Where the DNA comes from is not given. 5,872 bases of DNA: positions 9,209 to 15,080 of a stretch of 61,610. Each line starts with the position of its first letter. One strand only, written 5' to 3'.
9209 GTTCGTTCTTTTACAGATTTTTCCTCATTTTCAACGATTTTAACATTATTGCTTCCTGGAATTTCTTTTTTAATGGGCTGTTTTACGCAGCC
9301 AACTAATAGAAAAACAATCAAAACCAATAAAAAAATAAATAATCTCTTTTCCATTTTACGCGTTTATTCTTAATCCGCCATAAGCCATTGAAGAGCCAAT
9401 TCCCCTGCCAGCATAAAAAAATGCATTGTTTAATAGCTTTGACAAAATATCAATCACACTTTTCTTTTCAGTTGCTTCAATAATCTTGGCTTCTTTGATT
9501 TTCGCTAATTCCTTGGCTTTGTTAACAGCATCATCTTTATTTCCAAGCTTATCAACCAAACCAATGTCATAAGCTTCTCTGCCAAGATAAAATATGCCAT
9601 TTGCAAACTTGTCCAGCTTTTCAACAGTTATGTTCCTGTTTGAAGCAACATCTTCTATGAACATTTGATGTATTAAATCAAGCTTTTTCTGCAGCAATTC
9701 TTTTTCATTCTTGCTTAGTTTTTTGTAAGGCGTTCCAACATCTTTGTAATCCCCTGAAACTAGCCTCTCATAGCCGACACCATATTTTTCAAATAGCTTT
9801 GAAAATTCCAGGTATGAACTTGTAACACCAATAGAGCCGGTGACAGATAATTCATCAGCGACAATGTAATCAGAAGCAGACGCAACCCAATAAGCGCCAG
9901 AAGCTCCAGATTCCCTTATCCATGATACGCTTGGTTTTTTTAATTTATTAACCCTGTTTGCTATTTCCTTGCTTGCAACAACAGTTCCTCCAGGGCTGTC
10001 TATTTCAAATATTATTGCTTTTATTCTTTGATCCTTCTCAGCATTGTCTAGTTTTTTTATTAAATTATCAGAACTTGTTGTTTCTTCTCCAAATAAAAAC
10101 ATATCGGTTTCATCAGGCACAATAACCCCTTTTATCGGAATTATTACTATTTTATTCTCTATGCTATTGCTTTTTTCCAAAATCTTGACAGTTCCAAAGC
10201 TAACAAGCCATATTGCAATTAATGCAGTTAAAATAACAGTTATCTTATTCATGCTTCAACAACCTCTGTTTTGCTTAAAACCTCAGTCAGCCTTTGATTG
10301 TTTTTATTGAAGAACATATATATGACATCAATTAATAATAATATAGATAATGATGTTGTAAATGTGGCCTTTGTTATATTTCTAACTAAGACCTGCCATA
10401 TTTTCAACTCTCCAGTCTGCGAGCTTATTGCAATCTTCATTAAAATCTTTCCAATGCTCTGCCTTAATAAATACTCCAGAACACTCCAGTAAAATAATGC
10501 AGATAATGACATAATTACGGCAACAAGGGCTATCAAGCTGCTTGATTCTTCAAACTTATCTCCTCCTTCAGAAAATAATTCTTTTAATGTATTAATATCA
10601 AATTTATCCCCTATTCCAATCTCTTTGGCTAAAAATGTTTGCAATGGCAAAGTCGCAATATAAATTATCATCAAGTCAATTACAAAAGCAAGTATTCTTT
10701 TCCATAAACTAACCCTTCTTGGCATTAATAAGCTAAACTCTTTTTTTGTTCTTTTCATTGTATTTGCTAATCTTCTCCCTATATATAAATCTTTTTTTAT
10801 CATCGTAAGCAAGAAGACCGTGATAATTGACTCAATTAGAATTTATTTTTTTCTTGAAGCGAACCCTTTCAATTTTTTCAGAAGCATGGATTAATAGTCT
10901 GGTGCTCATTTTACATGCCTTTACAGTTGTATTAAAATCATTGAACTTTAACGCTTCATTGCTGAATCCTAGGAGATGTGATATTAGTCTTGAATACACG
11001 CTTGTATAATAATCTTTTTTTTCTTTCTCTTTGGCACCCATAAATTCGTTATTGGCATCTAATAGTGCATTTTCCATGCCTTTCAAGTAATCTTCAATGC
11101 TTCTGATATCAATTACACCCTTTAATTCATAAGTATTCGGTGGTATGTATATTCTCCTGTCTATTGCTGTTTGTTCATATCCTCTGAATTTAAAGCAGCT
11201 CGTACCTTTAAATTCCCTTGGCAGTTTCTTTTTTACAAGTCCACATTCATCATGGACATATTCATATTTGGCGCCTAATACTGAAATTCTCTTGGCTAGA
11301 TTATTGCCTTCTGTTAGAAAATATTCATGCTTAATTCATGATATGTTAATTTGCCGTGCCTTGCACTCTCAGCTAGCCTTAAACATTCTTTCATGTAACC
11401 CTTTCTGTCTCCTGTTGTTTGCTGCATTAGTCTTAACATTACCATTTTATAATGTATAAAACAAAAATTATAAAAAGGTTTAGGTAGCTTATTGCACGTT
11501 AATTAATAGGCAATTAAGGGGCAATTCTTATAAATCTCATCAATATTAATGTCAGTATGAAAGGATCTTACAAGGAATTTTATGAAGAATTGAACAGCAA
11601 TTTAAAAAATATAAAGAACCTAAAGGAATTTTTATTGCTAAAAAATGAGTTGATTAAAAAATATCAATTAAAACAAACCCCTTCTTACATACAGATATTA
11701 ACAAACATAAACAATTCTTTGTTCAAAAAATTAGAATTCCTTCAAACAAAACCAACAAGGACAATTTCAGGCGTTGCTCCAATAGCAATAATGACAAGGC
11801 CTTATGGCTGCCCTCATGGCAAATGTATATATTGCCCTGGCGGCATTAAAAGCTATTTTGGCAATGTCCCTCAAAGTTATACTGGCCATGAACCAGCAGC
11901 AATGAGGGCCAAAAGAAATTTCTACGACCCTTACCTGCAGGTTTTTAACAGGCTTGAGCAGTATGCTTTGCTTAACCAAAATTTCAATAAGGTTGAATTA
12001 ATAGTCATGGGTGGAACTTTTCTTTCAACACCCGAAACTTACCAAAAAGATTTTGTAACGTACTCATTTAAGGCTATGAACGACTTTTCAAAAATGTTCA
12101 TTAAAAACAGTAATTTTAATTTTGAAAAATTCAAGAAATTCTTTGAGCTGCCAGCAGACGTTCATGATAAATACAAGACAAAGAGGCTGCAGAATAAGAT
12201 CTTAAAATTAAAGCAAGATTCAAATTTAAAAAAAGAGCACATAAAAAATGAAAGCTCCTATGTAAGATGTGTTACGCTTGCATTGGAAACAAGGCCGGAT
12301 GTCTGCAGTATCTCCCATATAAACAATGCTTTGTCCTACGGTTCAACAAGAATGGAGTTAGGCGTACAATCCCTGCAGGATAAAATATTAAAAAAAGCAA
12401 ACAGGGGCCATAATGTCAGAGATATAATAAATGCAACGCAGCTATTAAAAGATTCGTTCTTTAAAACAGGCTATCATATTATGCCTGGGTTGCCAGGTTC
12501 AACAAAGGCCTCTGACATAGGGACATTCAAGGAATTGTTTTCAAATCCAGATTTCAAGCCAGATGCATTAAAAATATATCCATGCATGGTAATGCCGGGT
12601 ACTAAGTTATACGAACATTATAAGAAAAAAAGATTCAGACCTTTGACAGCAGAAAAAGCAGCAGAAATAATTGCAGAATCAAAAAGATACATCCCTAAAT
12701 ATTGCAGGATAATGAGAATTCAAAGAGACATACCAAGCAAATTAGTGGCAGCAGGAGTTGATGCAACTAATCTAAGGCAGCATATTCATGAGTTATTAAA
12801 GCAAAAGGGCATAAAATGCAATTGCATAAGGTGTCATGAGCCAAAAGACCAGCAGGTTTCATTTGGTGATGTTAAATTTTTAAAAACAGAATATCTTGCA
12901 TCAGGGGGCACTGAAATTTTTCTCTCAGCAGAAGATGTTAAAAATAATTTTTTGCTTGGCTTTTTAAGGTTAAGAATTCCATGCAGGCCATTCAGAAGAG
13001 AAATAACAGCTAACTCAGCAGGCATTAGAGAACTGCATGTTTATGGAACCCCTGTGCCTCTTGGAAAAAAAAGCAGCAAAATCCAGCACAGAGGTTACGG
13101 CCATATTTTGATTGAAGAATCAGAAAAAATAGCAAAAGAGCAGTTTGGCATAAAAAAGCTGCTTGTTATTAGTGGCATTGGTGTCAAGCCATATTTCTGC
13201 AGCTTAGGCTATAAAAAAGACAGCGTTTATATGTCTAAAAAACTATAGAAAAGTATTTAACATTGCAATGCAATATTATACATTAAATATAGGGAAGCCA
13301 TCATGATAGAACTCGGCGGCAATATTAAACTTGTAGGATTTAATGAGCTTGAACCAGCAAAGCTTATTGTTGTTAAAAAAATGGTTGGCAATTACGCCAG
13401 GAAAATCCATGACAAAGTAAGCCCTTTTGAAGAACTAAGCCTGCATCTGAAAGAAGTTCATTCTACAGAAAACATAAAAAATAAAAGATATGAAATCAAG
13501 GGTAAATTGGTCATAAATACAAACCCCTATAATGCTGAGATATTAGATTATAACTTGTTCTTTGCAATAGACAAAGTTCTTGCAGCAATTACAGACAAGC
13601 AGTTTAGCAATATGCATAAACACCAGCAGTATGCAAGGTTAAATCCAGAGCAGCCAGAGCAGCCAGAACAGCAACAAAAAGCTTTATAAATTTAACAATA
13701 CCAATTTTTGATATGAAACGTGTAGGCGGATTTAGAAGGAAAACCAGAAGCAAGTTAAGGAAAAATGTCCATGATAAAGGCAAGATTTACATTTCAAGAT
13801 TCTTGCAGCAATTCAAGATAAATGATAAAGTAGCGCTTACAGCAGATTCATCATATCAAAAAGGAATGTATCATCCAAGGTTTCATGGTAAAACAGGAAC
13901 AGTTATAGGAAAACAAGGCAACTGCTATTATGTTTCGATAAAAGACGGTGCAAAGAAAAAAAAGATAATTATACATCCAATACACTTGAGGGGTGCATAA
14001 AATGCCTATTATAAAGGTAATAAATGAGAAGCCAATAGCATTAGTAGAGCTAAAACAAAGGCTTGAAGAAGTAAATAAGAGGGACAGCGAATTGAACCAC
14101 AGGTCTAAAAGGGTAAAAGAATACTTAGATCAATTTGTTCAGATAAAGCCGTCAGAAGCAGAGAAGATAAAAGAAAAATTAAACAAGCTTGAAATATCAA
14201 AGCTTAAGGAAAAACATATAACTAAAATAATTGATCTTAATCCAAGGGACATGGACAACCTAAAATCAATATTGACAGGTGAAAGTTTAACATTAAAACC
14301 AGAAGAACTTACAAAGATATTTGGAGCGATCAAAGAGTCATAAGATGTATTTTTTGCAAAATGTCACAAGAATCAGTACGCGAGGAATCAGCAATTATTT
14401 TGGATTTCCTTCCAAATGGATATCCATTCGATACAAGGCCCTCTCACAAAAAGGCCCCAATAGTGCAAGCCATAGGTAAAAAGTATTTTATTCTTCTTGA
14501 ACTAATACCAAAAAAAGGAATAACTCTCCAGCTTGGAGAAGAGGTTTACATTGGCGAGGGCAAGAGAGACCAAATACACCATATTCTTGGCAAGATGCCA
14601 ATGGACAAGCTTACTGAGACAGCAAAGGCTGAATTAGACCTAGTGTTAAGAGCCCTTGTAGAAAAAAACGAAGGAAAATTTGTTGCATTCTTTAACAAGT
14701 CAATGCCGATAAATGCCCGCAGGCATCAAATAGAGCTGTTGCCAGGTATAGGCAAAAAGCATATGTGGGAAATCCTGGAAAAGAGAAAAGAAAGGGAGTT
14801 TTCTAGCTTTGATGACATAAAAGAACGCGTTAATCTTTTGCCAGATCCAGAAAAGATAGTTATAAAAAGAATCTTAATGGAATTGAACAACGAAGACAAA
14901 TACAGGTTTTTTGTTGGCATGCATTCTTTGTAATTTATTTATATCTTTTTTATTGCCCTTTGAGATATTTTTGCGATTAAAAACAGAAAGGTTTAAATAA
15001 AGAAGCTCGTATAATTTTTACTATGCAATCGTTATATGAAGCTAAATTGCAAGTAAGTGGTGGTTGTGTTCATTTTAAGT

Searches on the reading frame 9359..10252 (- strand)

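Call 36: search_protein_families(library=pfam, proteins=[window:9359-10252:-], max_evalue=0.001)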
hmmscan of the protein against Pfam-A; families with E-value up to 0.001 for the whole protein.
window:9359-10252:- (298 aa): 4 families
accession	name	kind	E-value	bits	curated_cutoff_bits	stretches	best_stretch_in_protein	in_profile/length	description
PF01343.23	Peptidase_S49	-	1.5e-46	158.6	24.9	1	103-253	4-154/154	Peptidase family S49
PF25145.1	NfeD1b_N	-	9.4e-10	38.8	40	1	66-143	21-97/189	NfeD1b, N-terminal domain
PF00574.28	CLP_protease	-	3.4e-06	27.5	20.2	1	50-125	18-94/182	Clp protease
PF01972.22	SDH_protease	-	2.1e-05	24.2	31.3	1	60-141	77-155/286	ClpP-like SDH-type serine proteinase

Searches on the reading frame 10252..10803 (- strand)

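Call 35: search_protein_families(library=pfam, proteins=[window:10252-10803:-], max_evalue=0.01)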
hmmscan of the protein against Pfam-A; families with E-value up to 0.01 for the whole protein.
window:10252-10803:- (184 aa): 1 family
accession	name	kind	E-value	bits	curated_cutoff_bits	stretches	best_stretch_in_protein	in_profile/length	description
PF06271.18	RDD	-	2e-20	73.9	24.1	1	31-173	2-132/137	RDD family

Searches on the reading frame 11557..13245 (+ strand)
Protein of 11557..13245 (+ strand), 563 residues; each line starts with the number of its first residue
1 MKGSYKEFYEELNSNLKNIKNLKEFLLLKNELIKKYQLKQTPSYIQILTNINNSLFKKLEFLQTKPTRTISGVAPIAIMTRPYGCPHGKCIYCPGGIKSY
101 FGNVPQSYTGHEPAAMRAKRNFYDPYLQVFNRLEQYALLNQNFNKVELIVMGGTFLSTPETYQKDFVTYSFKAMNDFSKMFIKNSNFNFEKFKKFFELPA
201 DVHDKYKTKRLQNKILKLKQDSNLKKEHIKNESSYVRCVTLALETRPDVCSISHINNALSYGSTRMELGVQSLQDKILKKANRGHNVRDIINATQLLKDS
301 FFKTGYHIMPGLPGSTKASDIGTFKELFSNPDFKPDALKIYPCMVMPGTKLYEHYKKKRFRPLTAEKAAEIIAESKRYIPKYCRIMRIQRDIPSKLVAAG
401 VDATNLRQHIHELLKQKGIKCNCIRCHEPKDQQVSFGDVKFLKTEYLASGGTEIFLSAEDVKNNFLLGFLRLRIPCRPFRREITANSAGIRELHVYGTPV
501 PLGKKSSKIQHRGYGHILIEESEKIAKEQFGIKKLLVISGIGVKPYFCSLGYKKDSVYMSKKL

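Call 54: search_protein_families(library=pfam, proteins=[window:11557-13245:+], max_evalue=0.001)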
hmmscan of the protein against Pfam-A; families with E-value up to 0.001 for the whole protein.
window:11557-13245:+ (563 aa): 3 families
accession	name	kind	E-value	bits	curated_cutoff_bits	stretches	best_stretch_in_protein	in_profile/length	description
PF16199.10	Radical_SAM_C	-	8.6e-21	74.3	31.9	1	335-415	1-84/85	Radical_SAM C-terminal domain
PF04055.27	Radical_SAM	-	2.6e-12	47.7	29.5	1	83-318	5-157/166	Radical SAM superfamily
PF23613.1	ELP3_N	-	1e-05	25.8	27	1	27-70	26-70/70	ELP3 N-terminal domain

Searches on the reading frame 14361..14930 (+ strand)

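Call 35: search_protein_families(library=pfam, proteins=[window:14361-14930:+], max_evalue=0.01)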
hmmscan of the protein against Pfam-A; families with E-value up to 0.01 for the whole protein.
window:14361-14930:+ (190 aa): 2 families
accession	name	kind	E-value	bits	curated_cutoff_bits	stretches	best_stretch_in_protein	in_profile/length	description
PF04919.18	DUF655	-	6.2e-65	219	22.2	1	8-185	2-180/181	Protein of unknown function (DUF655)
PF14579.12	HHH_6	-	0.002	18.8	25.6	1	128-158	31-62/90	Helix-hairpin-helix motif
